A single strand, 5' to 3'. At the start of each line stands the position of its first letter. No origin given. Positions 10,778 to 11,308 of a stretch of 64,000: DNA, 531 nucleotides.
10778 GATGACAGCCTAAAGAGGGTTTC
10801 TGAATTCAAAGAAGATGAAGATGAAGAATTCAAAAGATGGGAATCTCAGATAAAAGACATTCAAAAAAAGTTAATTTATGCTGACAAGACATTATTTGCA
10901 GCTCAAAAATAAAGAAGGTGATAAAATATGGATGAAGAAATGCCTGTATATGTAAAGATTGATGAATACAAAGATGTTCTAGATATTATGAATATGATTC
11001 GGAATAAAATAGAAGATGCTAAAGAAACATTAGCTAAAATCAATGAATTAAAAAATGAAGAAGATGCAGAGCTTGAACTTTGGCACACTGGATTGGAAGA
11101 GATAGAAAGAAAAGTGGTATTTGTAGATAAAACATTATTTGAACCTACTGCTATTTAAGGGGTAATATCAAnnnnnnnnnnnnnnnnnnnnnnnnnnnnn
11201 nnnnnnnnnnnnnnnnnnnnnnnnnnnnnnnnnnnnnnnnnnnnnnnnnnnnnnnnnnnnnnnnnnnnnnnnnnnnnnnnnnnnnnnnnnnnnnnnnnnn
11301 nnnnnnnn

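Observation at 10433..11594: Tandem trio of paralogous small coiled-coil proteins with conserved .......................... C-terminal motif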

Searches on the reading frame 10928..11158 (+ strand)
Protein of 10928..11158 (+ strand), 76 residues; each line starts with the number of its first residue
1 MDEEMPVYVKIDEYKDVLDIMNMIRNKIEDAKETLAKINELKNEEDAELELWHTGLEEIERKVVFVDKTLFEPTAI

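Call 3: search_protein_families(library=pfam, proteins=[window:10928-11158:+], max_evalue=1)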
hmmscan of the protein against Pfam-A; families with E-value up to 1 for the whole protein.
window:10928-11158:+ (76 aa): 3 families
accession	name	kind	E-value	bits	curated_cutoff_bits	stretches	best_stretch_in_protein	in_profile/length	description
PF02671.26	PAH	-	0.0053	16.9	21.3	1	13-41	2-30/45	Paired amphipathic helix repeat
PF08656.15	DASH_Dad3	-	0.017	15.5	23.1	1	16-71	7-58/76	DASH complex subunit Dad3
PF04210.18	MtrG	-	0.16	12.3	27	0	7-32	5-30/64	Tetrahydromethanopterin S-methyltransferase, subunit G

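Call 4: search_protein_families(library=ncbifam, proteins=[window:10928-11158:+], max_evalue=1)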
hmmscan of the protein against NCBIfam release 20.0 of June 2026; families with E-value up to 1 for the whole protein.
window:10928-11158:+ (76 aa): 2 families
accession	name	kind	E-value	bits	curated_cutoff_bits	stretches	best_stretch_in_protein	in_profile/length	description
NF033921.0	por_somb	subfamily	0.16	10.5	100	1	20-74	60-116/485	iron uptake porin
TIGR01149.1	mtrG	equivalog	0.52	10.3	50.65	0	46-68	11-33/70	tetrahydromethanopterin S-methyltransferase subunit MtrG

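Call 7: find_homologous_proteins(query=window:10928-11158:+, max_evalue=0.01)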
Query window:10928-11158:+ (76 aa): 304 proteins with E <= 0.01 among 305 candidates; the best 120 are listed.
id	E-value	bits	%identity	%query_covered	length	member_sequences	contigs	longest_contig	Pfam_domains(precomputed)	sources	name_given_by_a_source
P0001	1.4e-40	154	100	100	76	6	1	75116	-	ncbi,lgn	-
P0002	1.2e-38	147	92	100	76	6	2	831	-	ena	-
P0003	2.0e-38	147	91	100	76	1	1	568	-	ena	-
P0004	2.6e-38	146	91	100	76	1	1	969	-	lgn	-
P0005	3.1e-38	146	92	100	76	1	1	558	-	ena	-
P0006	1.0e-37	145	91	100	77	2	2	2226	-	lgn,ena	-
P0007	1.2e-37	144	89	100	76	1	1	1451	-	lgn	-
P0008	1.5e-37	144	92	100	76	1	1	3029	-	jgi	jgi:hypothetical protein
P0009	1.8e-37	144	89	99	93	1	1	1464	-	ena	-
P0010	1.9e-37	144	92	97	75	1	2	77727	-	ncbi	ncbi:MAG: hypothetical protein V3V78_01580 [Candidatus Woesearchaeota archaeon]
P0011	5.1e-37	142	88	100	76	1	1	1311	-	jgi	jgi:hypothetical protein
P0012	5.2e-37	142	91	100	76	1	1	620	-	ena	-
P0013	8.6e-37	142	89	100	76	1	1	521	-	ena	-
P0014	9.1e-37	141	87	99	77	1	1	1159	-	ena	-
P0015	2.6e-36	140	88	100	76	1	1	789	-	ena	-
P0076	2.7e-31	124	75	99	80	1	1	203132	-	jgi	jgi:hypothetical protein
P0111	3.8e-30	121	75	100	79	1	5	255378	-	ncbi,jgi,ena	-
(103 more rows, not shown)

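Call 25: search_solved_structures(query=A4, max_evalue=10, show_alignments=2)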
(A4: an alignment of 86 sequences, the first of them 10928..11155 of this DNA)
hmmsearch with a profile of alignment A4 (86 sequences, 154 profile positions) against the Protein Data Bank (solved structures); distinct sequences matched with E-value up to 10: 2.
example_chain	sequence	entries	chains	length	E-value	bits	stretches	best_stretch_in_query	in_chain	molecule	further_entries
3bdl_A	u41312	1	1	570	0.48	13.7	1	47-89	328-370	Staphylococcal nuclease domain-containing protein 1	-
3omc_A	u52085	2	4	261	2.7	11.3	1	53-89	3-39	Staphylococcal nuclease domain-containing protein 1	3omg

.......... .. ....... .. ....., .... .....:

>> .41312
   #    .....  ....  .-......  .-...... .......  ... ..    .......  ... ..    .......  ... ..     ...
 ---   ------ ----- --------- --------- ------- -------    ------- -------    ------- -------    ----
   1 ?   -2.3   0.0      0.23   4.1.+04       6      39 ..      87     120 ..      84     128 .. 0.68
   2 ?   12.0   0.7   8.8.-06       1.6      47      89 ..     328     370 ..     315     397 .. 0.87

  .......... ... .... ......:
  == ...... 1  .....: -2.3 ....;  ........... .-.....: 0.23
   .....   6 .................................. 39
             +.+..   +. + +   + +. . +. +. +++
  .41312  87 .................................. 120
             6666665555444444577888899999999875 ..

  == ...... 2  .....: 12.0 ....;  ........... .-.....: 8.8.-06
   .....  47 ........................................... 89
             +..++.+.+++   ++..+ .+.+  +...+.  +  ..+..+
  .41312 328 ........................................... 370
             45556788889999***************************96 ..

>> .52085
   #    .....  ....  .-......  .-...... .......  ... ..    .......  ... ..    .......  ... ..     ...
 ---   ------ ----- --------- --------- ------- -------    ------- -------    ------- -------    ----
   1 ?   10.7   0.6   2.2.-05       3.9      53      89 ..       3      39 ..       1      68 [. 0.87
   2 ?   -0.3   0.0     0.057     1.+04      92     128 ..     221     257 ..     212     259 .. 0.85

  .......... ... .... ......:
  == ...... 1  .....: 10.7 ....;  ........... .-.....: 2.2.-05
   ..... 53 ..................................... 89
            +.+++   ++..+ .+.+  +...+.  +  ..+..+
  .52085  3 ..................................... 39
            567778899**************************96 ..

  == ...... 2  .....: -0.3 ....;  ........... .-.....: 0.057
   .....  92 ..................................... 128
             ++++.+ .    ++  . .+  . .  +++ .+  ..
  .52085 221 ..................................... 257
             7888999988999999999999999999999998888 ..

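Call 27: find_encoding_contigs(protein=P0111, flank=6000, max_places=3)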
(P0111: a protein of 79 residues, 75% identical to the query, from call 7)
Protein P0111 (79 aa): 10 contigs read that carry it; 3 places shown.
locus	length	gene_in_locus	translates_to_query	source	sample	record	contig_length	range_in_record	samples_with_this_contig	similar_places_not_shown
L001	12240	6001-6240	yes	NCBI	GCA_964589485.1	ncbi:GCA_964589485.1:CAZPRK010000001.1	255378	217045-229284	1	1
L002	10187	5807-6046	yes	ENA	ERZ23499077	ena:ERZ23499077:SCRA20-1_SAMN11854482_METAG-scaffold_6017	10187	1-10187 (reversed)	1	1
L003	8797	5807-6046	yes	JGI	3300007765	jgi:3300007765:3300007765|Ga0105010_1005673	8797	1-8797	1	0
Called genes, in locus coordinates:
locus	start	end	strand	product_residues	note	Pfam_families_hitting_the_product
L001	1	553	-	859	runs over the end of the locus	PF00521:DNA_topoisoIV, PF03989:DNA_gyraseA_C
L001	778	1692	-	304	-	PF04079:SMC_ScpB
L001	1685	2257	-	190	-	PF27325:MJ0538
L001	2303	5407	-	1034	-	-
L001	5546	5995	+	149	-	-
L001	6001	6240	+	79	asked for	-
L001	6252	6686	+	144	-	-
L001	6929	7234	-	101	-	-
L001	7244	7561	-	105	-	PF00893:Multi_Drug_Res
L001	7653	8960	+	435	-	PF00753:Lactamase_B, PF12706:Lactamase_B_2 (weak), PF22505:RNase_J_b_CASP, PF07521:RMMBL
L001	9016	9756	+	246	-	PF00705:PCNA_N, PF04005:Hus1 (faint), PF04139:Rad9 (weak), PF02747:PCNA_C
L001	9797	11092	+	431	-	PF09925:DUF2157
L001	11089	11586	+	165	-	PF14345:GDYXXLXY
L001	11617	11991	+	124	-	-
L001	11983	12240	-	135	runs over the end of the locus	PF07681:DoxX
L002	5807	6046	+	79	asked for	-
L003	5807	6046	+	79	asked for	-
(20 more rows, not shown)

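Call 28: find_encoding_contigs(protein=P0076, flank=6000, max_places=2)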
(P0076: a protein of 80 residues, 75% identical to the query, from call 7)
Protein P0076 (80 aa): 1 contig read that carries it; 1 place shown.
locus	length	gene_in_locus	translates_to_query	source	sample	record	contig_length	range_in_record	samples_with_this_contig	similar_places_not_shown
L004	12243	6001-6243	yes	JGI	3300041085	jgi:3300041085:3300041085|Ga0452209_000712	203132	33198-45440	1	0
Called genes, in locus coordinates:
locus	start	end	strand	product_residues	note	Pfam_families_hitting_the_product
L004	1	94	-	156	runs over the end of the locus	PF02223:Thymidylate_kin (faint), PF13189:Cytidylate_kin2 (faint), PF13238:AAA_18, PF13671:AAA_33 (faint), PF13207:AAA_17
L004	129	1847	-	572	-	PF12698:ABC2_membrane_3, PF01061:ABC2_membrane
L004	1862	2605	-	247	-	PF00005:ABC_tran, PF13304:AAA_21 (faint)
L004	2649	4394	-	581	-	PF00932:LTD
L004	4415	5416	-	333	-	PF04055:Radical_SAM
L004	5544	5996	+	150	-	-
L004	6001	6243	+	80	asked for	-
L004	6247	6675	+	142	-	-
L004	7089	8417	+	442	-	PF00753:Lactamase_B, PF12706:Lactamase_B_2 (weak), PF22505:RNase_J_b_CASP, PF07521:RMMBL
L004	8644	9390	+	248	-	PF00705:PCNA_N, PF02144:Rad1 (weak), PF04139:Rad9 (weak), PF02747:PCNA_C (weak)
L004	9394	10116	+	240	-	-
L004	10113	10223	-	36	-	-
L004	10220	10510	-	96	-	-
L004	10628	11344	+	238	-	PF01963:TraB_PrgY_gumN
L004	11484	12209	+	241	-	-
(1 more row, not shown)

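Call 29: predict_structure(alignment_id=A4)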
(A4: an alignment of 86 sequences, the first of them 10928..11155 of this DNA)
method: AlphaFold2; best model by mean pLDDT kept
length: 76 residues; sequences in the alignment: 86
mean_pLDDT: 89.0   pTM: 0.46
mean pLDDT of the five models: 89.0, 88.7, 84.8, 82.1, 79.0
residues with pLDDT >= 90: 54; 70-90: 14; 50-70: 8; < 50: 0
segments of 3 or more residues with pLDDT < 50: none
pLDDT, mean of each block of 10 residues (from residue 1): 71 92 96 95 95 95 92 67
secondary structure, 60 per line:
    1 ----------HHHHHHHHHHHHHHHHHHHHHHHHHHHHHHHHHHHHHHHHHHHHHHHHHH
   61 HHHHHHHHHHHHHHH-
elements in order: H11-75

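Call 30: search_protein_representatives(alignment_id=A4)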
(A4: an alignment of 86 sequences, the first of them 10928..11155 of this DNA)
Query: 86 sequences, 154 profile positions. Proteins with E-value up to 0.001 (for the whole library): 2814; up to 1e-10: 1113; up to 1e-30: 18. The best 150 are listed.
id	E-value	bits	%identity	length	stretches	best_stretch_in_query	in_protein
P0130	1.0e-55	204.3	-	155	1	1-153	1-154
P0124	1.5e-54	200.5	-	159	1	1-153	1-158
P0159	1.1e-45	171.8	-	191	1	1-151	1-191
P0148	7.5e-44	165.8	-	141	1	1-152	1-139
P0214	8.0e-40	152.7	-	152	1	1-151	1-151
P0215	1.0e-39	152.3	-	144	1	1-152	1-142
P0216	3.3e-39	150.7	-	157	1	1-150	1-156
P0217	9.1e-39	149.3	-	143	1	1-151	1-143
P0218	2.2e-37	144.7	-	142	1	4-151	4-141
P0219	3.1e-37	144.3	-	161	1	4-152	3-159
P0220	1.9e-36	141.7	-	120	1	48-151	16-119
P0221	2.1e-35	138.3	-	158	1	1-153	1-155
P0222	8.2e-35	136.4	-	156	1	1-153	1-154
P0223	1.1e-33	132.8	-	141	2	62-152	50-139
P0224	1.1e-32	129.5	-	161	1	1-152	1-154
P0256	1.6e-24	103.0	-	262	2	31-152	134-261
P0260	4.2e-24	101.6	-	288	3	18-152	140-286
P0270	2.1e-23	99.4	-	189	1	11-153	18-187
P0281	8.8e-23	97.3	-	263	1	16-153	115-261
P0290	3.0e-22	95.6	-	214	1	24-153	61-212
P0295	4.4e-22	95.1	-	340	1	33-152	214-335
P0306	9.6e-22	94.0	-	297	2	11-151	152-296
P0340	2.1e-20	89.6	-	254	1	28-151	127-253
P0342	2.4e-20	89.4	-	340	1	18-151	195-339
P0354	7.3e-20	87.9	-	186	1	16-153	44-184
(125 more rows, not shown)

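Call 34: search_protein_families(library=pfam, alignment_id=A5, max_evalue=0.01)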
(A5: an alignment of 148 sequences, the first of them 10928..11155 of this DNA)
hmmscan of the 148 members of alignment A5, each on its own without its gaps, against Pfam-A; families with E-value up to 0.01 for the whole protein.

A. member 1, window:10928-11155:+ (76 aa): 1 family
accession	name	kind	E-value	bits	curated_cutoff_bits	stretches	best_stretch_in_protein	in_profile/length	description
PF02671.26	PAH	-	0.0053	16.9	21.3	1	13-41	2-30/45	Paired amphipathic helix repeat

B. families by the number of members that match (of 148 scanned): 24 families
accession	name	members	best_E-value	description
PF18052.6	Rx_N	3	0.0015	Rx N-terminal domain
PF16519.10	TRPM_tetra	2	0.0002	Tetramerisation domain of TRPM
PF13851.11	GAS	2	0.00075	Growth-arrest specific micro-tubule binding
PF02775.26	TPP_enzyme_C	1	5.3e-09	Thiamine pyrophosphate enzyme, C-terminal TPP binding domain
PF19508.4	DUF6042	1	0.0011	Family of unknown function (DUF6042)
PF18595.6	Nuf2_DHR10-like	1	0.0018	Nuf2, DHR10-like domain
PF14920.11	MTBP_C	1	0.0036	MDM2-binding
PF05531.17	NPV_P10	1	0.0038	Nucleopolyhedrovirus P10 protein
PF13094.11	CENP-Q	1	0.0046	CENP-Q, a CENPA-CAD centromere complex subunit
PF07544.18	Med9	1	0.0046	RNA polymerase II transcription mediator complex subunit 9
PF25761.1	TPR_PATROL1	1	0.005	PATROL1-like, TPR repeats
PF02671.26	PAH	1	0.0053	Paired amphipathic helix repeat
PF20492.3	ERM_helical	1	0.0057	Ezrin/radixin/moesin, alpha-helical domain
PF10279.14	Latarcin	1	0.0061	Latarcin precursor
PF02403.27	Seryl_tRNA_N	1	0.0064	Seryl-tRNA synthetase N-terminal domain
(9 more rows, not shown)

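Call 36: find_related_loci(query=A3, collection=genome_contigs, flank=6000)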
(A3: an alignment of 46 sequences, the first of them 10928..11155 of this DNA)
Query A3 (76 aa) in genome_contigs; peptide patterns used: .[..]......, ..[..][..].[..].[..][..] (x = any residue, [..] = any of these).
270 stretches matched a pattern; 151 encode a relative of the query (tblastn E <= 1e-3); the best 80 are kept; 80 distinct loci.
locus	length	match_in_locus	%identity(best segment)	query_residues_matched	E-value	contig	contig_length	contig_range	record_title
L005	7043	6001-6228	99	1-76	3e-45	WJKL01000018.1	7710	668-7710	MAG: Candidatus Woesearchaeota archaeon isolate Bin_187 k141_674542, whole genome shotgun sequence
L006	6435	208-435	93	1-76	4e-43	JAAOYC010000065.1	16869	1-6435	Candidatus Woesearchaeota archaeon isolate DPANNHV_H2.bin.19 k83_3453983, whole genome shotgun sequence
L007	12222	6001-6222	92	3-76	8e-42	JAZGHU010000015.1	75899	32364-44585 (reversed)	MAG: Candidatus Woesearchaeota archaeon isolate SCS6bin.8 SCS6bin.8_15, whole genome shotgun sequence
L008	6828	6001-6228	89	1-76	2e-41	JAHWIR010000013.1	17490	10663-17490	MAG: Candidatus Woesearchaeota archaeon isolate YT2_768 k127_43692247, whole genome shotgun sequence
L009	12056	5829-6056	83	1-76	2e-39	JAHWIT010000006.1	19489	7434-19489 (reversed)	MAG: Candidatus Woesearchaeota archaeon isolate YT3_932 k127_1554119, whole genome shotgun sequence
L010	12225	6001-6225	83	2-76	7e-39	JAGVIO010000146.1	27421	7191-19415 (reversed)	MAG: archaeon isolate DeMMO1_7 c_000000023207, whole genome shotgun sequence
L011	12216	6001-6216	85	5-76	2e-38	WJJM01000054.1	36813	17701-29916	MAG: Candidatus Woesearchaeota archaeon isolate Bin_028 k141_3533776, whole genome shotgun sequence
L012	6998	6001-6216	85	5-76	2e-38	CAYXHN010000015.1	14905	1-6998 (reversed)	MAG TPA_asm: uncultured Methanosarcinales archaeon isolate SRP141376_co2_415 genome assembly, contig: NODE_7943_length_1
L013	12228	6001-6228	72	1-76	6e-36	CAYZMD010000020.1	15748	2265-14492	MAG TPA_asm: uncultured Methanosarcinales archaeon isolate binchicken_co181_12 genome assembly, contig: NODE_6419_length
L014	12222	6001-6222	77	3-76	1e-35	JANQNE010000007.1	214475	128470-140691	MAG: Candidatus Nanoarchaeia archaeon isolate PL23a_bin.30 k99_2882384, whole genome shotgun sequence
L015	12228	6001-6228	78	1-76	2e-37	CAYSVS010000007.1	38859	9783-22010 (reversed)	MAG TPA_asm: uncultured Methanosarcinales archaeon isolate SRP141376_co4_88 genome assembly, contig: NODE_1839_length_38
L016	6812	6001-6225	73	2-76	4e-35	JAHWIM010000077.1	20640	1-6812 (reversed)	MAG: Candidatus Woesearchaeota archaeon isolate YT1_562 k127_74891067, whole genome shotgun sequence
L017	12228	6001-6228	75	1-76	4e-35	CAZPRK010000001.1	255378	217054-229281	MAG TPA_asm: uncultured Methanosarcinales archaeon isolate SRP200020_co5_145 genome assembly, contig: NODE_30_length_255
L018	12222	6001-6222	76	3-76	1e-34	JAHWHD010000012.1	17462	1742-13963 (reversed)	MAG: Candidatus Woesearchaeota archaeon isolate FT1_799 k127_3888388, whole genome shotgun sequence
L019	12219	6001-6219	75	4-76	4e-34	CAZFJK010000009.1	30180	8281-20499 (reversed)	MAG TPA_asm: uncultured Methanosarcinales archaeon isolate SRP338002_co1_165 genome assembly, contig: NODE_1403_length_3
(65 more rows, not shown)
